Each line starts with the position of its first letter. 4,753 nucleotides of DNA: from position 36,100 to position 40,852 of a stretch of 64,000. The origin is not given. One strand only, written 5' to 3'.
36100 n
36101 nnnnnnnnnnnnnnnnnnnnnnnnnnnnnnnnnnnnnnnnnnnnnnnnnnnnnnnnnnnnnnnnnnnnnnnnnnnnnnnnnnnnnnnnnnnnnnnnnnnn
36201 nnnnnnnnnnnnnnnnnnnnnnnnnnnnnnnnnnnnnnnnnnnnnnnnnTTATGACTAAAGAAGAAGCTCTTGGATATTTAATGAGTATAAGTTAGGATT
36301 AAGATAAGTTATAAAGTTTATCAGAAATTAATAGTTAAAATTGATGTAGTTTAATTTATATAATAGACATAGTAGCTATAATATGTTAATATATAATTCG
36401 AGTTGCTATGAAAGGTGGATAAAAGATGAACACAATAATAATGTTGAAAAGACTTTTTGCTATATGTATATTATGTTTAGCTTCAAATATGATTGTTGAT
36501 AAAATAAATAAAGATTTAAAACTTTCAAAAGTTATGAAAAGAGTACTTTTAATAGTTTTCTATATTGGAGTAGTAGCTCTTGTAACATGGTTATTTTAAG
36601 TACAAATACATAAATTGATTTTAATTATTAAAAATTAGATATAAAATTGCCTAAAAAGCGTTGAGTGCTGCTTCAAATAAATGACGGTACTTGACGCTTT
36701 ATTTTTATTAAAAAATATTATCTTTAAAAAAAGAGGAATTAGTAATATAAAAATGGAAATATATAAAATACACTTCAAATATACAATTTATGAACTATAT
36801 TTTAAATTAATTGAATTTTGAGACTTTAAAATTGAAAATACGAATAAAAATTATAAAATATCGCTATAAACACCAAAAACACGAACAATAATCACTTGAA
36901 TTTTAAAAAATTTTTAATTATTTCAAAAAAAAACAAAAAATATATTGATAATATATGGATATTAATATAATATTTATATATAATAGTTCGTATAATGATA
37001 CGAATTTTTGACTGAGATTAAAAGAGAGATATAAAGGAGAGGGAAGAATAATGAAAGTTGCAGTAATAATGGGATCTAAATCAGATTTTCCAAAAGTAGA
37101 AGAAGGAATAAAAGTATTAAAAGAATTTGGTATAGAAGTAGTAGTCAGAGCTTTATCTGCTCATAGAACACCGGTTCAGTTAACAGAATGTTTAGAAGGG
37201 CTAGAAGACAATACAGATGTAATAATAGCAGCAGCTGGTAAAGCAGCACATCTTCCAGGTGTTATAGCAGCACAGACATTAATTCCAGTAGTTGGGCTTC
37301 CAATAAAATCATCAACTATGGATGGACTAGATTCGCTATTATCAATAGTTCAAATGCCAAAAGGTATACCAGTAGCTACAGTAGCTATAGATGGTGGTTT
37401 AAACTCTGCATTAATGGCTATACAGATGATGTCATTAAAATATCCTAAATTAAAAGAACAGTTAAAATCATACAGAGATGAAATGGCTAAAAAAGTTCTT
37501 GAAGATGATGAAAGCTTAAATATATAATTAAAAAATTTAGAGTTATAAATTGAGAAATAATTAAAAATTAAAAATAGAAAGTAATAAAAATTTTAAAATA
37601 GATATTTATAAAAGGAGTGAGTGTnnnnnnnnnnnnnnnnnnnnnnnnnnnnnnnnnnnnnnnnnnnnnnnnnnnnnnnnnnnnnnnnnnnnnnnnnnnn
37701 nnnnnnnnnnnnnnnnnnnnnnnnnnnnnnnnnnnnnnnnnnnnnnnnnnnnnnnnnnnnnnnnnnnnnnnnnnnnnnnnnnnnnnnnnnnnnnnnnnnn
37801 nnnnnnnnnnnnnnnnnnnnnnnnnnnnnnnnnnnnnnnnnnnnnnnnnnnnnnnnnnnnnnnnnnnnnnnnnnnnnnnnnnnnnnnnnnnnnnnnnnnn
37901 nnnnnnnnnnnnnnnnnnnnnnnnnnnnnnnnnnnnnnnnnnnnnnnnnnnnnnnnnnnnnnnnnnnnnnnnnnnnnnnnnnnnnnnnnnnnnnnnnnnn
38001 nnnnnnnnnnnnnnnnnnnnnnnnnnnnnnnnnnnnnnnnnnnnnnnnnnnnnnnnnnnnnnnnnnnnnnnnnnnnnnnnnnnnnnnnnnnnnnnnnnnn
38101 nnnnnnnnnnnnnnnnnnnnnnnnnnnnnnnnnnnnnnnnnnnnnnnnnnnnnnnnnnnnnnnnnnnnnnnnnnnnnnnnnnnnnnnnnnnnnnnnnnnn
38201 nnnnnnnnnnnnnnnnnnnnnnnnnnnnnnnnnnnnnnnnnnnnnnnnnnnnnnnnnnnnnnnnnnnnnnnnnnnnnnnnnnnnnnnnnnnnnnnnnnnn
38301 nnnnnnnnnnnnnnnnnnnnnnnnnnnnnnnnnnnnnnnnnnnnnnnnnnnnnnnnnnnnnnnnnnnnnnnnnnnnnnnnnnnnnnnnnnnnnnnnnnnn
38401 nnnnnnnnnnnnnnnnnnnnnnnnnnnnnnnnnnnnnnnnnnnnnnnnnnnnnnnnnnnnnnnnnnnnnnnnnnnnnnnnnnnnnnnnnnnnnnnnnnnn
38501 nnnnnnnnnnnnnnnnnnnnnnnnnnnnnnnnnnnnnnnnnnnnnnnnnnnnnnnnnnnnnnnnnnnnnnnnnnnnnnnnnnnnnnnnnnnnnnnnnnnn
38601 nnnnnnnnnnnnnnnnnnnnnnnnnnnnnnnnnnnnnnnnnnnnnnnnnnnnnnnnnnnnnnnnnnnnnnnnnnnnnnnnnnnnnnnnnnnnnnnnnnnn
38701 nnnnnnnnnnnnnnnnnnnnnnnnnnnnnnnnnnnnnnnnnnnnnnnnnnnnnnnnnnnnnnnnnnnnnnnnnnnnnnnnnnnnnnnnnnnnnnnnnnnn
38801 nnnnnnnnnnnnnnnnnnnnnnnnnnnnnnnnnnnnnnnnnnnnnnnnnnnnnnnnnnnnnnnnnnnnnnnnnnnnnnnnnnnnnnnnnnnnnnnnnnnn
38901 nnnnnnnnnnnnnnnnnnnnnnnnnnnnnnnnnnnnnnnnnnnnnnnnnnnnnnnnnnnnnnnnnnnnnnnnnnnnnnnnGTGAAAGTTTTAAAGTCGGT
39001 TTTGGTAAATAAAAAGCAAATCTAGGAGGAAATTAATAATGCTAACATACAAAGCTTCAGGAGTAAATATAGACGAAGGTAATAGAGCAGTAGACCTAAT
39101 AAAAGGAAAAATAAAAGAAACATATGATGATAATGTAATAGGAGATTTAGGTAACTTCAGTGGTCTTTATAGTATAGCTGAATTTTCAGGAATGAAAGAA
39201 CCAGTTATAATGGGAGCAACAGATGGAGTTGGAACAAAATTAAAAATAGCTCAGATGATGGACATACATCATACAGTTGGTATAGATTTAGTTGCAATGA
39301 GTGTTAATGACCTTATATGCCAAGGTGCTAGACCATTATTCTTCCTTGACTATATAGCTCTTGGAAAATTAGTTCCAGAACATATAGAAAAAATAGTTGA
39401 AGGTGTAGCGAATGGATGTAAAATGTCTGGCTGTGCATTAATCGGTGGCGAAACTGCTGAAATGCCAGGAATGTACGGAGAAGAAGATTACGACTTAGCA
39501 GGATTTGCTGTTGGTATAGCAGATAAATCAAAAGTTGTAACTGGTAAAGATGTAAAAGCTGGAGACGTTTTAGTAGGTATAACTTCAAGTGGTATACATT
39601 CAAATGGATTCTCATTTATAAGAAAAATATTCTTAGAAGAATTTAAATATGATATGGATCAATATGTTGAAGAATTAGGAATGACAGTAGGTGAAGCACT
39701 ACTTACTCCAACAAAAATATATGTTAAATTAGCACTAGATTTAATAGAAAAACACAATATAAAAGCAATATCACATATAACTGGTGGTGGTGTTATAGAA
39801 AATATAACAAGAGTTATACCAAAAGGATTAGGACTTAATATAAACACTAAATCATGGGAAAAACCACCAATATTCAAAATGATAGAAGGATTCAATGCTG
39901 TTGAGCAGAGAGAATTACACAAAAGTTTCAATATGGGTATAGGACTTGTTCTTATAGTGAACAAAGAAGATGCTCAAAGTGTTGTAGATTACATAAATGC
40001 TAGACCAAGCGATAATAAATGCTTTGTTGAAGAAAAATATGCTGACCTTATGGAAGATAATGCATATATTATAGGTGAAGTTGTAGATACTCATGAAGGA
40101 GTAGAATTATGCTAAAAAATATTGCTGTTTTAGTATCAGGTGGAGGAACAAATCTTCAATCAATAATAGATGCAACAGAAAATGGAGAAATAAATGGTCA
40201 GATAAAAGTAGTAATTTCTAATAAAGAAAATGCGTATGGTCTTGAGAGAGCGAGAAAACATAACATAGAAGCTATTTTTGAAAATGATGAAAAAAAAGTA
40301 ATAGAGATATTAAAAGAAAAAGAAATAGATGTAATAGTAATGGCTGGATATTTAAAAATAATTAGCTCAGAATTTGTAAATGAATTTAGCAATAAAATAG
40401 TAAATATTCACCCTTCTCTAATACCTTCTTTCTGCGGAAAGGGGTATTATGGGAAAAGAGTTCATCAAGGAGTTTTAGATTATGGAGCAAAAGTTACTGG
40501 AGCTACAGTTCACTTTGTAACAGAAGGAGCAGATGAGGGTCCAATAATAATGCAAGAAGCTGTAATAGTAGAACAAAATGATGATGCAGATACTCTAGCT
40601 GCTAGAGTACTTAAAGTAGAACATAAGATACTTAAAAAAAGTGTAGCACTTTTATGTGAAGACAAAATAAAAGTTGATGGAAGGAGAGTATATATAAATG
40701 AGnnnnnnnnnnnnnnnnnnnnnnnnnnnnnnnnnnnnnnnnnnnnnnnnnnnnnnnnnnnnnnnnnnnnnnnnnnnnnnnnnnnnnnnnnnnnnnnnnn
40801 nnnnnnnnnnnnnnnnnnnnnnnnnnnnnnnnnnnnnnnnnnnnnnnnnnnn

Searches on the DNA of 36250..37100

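Call 69: search_rna_families(source=window, start=36250, end=37100, threshold=evalue, max_evalue=1)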
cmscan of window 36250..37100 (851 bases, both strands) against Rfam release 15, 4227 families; matches with E-value up to 1: 0.
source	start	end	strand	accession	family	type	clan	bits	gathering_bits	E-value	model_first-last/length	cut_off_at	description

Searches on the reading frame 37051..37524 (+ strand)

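Call 15: search_protein_families(library=pfam, proteins=[window:37051-37524:+], max_evalue=0.00001)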
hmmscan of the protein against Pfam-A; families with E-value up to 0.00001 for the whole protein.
window:37051-37524:+ (158 aa): 1 family
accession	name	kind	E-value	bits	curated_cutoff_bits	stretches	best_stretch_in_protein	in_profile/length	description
PF00731.26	AIRC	-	1e-57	194.3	30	1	2-147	1-147/148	AIR carboxylase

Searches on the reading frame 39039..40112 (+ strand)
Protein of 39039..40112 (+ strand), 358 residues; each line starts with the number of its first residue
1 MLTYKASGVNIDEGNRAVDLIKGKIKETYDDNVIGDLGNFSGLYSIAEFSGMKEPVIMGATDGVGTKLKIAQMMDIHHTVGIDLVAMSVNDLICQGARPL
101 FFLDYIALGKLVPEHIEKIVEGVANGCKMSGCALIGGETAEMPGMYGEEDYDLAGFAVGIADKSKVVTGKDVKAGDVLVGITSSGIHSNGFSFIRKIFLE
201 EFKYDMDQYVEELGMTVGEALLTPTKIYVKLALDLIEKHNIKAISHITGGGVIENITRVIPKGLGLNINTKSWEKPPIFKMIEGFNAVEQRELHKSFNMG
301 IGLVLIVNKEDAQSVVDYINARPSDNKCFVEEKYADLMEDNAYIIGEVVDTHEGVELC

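Call 15: search_protein_families(library=pfam, proteins=[window:39039-40112:+], max_evalue=0.00001)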
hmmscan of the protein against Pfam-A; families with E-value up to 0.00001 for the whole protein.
window:39039-40112:+ (358 aa): 2 families
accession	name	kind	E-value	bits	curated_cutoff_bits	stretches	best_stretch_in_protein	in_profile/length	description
PF02769.27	AIRS_C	-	5.2e-30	105.1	23.1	1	173-322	1-134/156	AIR synthase related protein, C-terminal domain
PF00586.29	AIRS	-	2.7e-24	86.2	24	1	60-161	18-112/112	AIR synthase related protein, N-terminal domain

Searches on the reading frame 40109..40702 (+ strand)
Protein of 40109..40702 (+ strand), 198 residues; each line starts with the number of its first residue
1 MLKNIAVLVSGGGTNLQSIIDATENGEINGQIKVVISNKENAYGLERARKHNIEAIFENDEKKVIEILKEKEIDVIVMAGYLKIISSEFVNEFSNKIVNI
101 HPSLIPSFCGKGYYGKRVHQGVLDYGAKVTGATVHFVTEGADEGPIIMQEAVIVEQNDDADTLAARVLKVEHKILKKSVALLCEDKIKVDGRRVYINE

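Call 15: search_protein_families(library=pfam, proteins=[window:40109-40702:+], max_evalue=0.00001)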
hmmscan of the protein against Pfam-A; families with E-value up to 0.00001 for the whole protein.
window:40109-40702:+ (198 aa): 1 family
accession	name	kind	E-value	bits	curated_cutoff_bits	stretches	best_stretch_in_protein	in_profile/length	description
PF00551.24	Formyl_trans_N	-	7.9e-48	163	26.1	1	3-177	1-179/181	Formyl transferase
